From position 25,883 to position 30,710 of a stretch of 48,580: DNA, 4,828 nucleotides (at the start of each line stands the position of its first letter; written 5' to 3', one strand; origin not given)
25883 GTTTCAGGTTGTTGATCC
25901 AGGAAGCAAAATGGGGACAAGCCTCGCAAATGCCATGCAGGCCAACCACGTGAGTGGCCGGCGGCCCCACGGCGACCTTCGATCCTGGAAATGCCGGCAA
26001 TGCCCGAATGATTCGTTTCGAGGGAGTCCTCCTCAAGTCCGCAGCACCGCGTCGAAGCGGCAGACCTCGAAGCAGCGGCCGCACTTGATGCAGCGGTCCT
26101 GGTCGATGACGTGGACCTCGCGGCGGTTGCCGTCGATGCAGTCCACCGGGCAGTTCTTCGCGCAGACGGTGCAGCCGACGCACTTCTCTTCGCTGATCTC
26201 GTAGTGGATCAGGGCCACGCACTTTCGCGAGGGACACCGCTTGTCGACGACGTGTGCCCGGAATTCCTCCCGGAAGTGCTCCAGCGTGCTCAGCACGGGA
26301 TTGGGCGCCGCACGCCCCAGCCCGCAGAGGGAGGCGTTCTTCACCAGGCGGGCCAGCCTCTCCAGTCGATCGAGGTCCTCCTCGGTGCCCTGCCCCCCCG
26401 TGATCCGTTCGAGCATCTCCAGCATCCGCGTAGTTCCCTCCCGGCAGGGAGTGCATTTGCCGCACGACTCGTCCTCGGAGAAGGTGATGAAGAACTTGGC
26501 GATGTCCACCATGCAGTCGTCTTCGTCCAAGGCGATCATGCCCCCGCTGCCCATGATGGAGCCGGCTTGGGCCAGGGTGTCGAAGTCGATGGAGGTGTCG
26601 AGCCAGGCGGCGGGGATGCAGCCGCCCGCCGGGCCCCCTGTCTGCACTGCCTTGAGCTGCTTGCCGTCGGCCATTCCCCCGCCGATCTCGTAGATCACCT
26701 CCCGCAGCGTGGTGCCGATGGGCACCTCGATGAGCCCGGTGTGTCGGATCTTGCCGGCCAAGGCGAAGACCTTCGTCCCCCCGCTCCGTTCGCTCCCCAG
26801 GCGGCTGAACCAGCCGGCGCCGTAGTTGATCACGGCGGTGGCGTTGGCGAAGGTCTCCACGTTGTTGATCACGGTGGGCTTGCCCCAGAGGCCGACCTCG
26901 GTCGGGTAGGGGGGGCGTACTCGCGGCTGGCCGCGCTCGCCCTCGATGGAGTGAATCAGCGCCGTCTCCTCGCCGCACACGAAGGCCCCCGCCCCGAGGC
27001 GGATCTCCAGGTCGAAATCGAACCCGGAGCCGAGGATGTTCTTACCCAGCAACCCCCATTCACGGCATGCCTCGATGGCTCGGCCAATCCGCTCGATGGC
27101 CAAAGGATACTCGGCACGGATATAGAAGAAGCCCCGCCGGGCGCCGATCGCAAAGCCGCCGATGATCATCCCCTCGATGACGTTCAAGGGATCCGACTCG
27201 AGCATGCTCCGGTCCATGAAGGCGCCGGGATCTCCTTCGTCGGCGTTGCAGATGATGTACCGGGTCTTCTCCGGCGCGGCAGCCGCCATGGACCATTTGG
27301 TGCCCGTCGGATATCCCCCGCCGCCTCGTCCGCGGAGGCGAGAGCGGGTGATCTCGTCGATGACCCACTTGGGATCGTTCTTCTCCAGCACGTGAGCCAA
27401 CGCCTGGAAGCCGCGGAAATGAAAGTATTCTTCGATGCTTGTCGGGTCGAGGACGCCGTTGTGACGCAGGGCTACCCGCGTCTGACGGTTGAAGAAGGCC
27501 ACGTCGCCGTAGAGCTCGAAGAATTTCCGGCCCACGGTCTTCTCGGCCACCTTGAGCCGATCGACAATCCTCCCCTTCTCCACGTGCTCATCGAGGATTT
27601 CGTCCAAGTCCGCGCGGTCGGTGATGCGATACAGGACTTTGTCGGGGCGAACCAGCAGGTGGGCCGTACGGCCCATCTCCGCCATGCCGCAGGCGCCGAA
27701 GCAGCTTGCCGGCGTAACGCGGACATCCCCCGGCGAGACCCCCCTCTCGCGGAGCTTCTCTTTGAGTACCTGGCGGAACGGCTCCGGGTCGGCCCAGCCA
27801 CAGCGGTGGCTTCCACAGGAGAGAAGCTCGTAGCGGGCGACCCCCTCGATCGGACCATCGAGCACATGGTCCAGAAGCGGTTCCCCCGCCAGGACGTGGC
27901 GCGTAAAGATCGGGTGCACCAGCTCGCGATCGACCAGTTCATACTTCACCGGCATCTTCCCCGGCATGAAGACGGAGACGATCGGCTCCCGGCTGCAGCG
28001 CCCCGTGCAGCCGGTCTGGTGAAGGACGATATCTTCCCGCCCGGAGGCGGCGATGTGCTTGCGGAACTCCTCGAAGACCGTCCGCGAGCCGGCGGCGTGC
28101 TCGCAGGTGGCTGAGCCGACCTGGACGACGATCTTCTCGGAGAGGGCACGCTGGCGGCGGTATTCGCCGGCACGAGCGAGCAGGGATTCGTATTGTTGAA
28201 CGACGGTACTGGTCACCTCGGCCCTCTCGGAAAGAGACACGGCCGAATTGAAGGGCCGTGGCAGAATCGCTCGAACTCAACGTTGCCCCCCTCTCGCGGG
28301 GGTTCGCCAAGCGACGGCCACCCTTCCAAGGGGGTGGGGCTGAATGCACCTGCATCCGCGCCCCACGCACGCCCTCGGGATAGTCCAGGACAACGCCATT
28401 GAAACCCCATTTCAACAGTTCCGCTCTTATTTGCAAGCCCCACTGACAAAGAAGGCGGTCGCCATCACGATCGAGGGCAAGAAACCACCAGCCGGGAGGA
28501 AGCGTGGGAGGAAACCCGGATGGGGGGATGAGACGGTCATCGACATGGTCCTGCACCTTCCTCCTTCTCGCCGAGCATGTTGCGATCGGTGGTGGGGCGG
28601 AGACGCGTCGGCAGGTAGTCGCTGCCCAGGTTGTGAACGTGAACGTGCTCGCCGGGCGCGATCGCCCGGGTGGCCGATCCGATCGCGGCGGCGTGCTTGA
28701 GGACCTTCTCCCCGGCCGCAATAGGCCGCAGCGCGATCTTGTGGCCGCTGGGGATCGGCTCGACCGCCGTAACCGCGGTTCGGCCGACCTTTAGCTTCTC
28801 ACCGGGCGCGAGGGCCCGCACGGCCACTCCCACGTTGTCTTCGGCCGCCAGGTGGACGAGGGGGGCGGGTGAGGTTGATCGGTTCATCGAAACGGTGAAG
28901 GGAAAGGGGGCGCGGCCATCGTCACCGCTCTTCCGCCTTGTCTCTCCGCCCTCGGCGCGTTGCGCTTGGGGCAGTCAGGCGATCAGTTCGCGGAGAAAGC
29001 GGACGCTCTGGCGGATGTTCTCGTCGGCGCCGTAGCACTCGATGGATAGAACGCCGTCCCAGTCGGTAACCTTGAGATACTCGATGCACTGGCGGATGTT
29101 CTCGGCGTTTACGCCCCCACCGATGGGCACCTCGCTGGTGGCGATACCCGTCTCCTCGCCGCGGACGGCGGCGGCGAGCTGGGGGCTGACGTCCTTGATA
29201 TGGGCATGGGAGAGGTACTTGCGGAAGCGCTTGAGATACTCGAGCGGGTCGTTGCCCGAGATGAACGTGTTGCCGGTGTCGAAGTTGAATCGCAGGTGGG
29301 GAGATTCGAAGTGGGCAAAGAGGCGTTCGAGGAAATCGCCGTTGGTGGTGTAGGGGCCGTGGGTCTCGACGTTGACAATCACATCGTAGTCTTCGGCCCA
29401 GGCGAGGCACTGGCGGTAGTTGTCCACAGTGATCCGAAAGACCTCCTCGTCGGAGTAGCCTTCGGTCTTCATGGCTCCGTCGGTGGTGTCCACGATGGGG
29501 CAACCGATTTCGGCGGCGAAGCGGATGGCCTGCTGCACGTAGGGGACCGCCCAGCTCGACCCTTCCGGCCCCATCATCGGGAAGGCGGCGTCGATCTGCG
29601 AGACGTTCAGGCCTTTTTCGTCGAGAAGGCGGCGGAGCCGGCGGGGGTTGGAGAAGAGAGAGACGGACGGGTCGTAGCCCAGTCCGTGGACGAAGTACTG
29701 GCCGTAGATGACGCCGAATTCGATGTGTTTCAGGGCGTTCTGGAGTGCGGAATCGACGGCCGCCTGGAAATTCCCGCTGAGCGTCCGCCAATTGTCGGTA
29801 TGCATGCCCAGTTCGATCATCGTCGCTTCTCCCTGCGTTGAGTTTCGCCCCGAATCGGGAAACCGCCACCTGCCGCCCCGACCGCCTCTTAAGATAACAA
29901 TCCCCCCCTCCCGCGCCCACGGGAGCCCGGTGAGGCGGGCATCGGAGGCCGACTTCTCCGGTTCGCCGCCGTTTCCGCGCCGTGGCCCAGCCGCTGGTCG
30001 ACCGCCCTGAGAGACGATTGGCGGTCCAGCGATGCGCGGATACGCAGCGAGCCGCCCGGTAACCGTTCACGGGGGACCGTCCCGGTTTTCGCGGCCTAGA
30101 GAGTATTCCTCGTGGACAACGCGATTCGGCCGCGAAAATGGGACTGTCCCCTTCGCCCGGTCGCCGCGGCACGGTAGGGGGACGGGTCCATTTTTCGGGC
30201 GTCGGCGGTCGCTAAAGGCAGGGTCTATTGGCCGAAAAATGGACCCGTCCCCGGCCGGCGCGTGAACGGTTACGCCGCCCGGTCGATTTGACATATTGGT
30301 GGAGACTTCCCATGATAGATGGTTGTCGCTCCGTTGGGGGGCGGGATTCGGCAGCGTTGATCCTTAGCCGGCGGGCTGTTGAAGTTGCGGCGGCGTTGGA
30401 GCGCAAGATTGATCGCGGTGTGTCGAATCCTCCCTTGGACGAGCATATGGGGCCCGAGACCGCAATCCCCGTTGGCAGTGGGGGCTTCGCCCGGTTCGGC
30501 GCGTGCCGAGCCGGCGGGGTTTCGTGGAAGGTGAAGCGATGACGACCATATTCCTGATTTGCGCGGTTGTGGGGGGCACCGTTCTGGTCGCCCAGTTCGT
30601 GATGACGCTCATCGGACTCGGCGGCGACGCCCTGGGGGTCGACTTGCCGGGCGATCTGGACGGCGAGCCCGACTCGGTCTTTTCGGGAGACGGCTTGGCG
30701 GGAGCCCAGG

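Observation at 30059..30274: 216-bp double-hairpin element with terminal inverted repeats and a flanking 7-bp direct repeat (MITE-like)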

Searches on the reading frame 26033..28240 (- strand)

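Call 14: search_protein_families(library=pfam, proteins=[window:26033-28240:-])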
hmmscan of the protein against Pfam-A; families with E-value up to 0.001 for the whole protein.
window:26033-28240:- (735 aa): 11 families
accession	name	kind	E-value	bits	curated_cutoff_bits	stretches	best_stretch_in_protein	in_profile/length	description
PF01512.22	Complex1_51K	-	1.3e-41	142.5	31.2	1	297-467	1-148/150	Nuo51 FMN-binding domain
PF10589.14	NADH_4Fe-4S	-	2.6e-35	120.6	23.5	1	579-663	1-85/85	NADH-ubiquinone oxidoreductase-F iron-sulfur binding region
PF00037.32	Fer4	-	7.2e-10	38.7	21.1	2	711-732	2-23/24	4Fe-4S binding domain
PF10531.15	SLBB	-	1.2e-07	31.9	27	1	492-537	2-50/55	SLBB domain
PF12837.12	Fer4_6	-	2e-07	31.1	25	1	711-731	3-23/24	4Fe-4S binding domain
PF14697.11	Fer4_21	-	1.3e-06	28.9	35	0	679-703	33-58/59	4Fe-4S dicluster domain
PF12838.12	Fer4_7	-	2.7e-06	28.2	27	1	686-731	1-52/52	4Fe-4S dicluster domain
PF01257.25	2Fe-2S_thioredx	-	1.1e-05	25.8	24.8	0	35-90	64-124/145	Thioredoxin-like [2Fe-2S] ferredoxin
PF12797.12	Fer4_2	-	1.2e-05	25.3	24.5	1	710-727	3-20/22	4Fe-4S binding domain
PF13237.11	Fer4_10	-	4.1e-05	23.9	25.5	1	681-727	3-52/53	4Fe-4S dicluster domain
PF13187.11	Fer4_9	-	0.00011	22.6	27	1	686-729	1-49/52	4Fe-4S dicluster domain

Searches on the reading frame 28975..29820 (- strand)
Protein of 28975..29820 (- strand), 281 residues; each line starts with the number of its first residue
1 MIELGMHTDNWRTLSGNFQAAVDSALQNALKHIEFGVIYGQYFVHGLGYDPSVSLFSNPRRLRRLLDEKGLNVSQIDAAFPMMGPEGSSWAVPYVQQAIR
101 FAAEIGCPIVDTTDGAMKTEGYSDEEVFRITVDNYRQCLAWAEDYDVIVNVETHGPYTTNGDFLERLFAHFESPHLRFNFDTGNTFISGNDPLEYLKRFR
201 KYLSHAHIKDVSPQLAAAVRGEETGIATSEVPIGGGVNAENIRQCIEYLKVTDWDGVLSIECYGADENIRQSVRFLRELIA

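Call 14: search_protein_families(library=pfam, proteins=[window:28975-29820:-])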
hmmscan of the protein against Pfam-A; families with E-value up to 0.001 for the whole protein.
window:28975-29820:- (281 aa): 1 family
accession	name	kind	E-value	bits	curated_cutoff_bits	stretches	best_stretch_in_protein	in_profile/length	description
PF01261.30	AP_endonuc_2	-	6.8e-31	108.3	31.1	1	59-279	30-249/249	Xylose isomerase-like TIM barrel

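Call 15: find_encoding_contigs(protein=window:28975-29820:-, flank=10000, max_places=6)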
Protein window:28975-29820:- (281 aa): 2 contigs read that carry it; 2 places shown.
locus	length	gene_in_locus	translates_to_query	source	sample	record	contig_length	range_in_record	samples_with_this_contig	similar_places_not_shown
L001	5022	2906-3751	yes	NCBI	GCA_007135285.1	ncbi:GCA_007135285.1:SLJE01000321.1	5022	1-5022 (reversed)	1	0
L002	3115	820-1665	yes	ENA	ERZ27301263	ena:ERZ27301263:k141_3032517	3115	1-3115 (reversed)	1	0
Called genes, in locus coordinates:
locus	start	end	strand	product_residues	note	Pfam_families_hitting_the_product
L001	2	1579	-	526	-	?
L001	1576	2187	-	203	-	-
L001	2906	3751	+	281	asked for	PF01261:AP_endonuc_2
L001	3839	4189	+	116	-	PF08666:SAF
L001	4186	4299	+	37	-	-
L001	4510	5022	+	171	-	?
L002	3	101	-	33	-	?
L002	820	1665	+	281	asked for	PF01261:AP_endonuc_2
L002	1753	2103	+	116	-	PF08666:SAF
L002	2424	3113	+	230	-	?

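Call 38: find_homologous_proteins(query=window:28975-29820:-, max_evalue=1e-40)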
Query window:28975-29820:- (281 aa): 2926 proteins with E <= 1e-40 among 4193 candidates; the best 120 are listed.
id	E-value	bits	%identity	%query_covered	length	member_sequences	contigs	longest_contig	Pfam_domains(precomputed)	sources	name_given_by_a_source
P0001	1.4e-189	646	100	100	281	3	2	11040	PF01261.31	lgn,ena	-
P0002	8.7e-160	548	82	100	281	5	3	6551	PF01261.31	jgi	-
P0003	1.2e-157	541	81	100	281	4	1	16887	PF01261.31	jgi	jgi:sugar phosphate isomerase/epimerase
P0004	1.3e-157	541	81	100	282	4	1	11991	PF01261.31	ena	-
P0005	1.8e-157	541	81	100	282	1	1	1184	PF01261.31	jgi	jgi:sugar phosphate isomerase/epimerase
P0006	2.1e-157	541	81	100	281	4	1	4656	PF01261.31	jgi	jgi:sugar phosphate isomerase/epimerase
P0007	3.2e-157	540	80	100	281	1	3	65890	PF01261.31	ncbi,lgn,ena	-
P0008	4.5e-157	540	81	100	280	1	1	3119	PF01261.31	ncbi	-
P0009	2.8e-156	537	81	100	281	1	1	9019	PF01261.31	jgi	jgi:inosose dehydratase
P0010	3.1e-156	537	81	100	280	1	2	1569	PF01261.31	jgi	-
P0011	4.2e-156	536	81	100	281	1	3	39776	PF01261.31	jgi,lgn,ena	-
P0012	4.3e-156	536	82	99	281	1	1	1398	PF01261.31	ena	-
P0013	6.1e-156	536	81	100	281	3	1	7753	PF01261.31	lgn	-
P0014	8.1e-156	535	80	100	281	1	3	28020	PF01261.31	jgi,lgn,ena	-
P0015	8.1e-156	535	80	100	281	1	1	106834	PF01261.31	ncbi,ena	-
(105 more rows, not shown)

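Call 39: find_encoding_contigs(protein=P0003, flank=4000, max_places=2)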
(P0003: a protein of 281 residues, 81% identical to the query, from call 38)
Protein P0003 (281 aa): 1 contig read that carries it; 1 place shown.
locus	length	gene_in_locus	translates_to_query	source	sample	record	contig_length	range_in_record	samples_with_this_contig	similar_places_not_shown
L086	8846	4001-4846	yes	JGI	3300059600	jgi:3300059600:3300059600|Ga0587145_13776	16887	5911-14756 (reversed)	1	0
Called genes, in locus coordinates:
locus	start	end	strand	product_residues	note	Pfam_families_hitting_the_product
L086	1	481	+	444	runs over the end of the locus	-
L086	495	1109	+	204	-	PF00857:Isochorismatase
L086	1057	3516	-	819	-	PF01835:MG2 (faint)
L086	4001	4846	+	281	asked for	PF01261:AP_endonuc_2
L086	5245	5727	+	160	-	PF00702:Hydrolase, PF13419:HAD_2 (weak)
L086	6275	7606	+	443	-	PF00675:Peptidase_M16, PF05193:Peptidase_M16_C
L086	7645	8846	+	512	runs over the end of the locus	PF00675:Peptidase_M16, PF05193:Peptidase_M16_C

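Call 40: find_encoding_contigs(protein=P0007, flank=4000, max_places=2)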
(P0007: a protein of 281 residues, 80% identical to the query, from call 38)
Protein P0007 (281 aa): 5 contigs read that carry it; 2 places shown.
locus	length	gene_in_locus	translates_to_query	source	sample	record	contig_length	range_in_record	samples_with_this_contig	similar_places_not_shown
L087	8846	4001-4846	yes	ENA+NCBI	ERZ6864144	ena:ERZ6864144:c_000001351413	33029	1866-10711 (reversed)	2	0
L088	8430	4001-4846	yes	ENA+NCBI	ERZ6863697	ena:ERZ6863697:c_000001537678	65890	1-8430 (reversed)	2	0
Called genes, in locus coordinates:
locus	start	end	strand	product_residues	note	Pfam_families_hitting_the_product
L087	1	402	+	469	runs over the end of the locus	-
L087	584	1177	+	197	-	PF00857:Isochorismatase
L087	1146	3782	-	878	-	PF01835:MG2 (faint)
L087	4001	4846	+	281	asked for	PF01261:AP_endonuc_2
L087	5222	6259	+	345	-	PF01208:URO-D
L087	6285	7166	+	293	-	PF16881:LIAS_N (weak), PF04055:Radical_SAM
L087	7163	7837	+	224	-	PF00702:Hydrolase, PF12710:HAD, PF13419:HAD_2, PF13242:Hydrolase_like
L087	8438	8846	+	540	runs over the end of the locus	PF13385:Laminin_G_3, PF05448:AXE1 (weak), PF01738:DLH (faint)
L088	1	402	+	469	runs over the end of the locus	-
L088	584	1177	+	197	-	PF00857:Isochorismatase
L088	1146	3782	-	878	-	PF01835:MG2 (faint)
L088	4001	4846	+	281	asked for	PF01261:AP_endonuc_2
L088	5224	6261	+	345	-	PF01208:URO-D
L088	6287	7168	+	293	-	PF16881:LIAS_N (weak), PF04055:Radical_SAM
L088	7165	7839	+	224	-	PF00702:Hydrolase, PF12710:HAD, PF13419:HAD_2, PF13242:Hydrolase_like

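Call 41: find_encoding_contigs(protein=P0002, flank=4000, max_places=2)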
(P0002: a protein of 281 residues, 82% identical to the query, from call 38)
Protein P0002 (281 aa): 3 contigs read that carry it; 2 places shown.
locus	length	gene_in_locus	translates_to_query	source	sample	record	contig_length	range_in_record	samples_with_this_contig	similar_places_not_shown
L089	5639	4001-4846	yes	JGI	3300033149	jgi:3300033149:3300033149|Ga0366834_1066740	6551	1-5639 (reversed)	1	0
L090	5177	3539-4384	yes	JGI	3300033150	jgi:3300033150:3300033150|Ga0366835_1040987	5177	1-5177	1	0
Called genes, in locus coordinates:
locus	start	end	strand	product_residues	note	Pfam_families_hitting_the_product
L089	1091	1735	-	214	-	PF13328:HD_4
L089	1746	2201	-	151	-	-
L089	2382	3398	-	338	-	-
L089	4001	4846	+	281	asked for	PF01261:AP_endonuc_2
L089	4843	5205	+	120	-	-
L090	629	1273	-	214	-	PF13328:HD_4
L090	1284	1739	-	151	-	-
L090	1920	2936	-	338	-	-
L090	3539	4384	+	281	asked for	PF01261:AP_endonuc_2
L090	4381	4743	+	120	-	-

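Call 42: find_encoding_contigs(protein=P0015, flank=4000, max_places=2)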
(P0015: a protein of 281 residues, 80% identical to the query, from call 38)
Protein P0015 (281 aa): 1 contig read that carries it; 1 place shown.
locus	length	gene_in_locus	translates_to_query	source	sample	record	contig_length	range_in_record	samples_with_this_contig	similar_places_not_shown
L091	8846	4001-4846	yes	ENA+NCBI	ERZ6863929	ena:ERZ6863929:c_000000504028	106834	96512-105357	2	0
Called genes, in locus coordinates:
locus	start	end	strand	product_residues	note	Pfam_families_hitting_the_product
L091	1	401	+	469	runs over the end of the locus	-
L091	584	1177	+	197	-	PF00857:Isochorismatase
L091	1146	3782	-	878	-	PF01835:MG2 (faint)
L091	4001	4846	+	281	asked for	PF01261:AP_endonuc_2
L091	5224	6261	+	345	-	PF01208:URO-D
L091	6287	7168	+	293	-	PF16881:LIAS_N (weak), PF04055:Radical_SAM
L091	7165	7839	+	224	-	PF00702:Hydrolase, PF12710:HAD, PF13419:HAD_2, PF13242:Hydrolase_like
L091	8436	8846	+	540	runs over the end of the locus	PF13385:Laminin_G_3, PF05448:AXE1 (weak), PF01738:DLH (faint)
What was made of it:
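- Tried and rejected: Homologues at 80-82% identity sit in different gene neighbourhoods (calls 38-42).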

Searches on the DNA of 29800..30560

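Call 12: search_rna_families(source=window, start=29800, end=30560, threshold=evalue, max_evalue=10)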
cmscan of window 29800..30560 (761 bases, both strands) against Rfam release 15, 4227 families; matches with E-value up to 10: 3.
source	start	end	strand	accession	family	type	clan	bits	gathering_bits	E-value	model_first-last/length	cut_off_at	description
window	30121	30212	+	RF03947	mir-658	Gene; miRNA;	-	22.5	82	0.58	1-100/100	no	mir-658 microRNA precursor family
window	30178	30252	+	RF03771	mir-341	Gene; miRNA;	-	16.8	90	1.7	20-77/96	no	mir-341 microRNA precursor family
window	29855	29909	-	RF01630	ceN40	Gene; snRNA; snoRNA; CD-box;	-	14.3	35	1.5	1-123/123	no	Nematode snoRNA ceN40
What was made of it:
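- On Known RNA families (Rfam 15): Only microRNA or snoRNA noise at E of 0.58 or higher in 29800-30560 (call 12).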
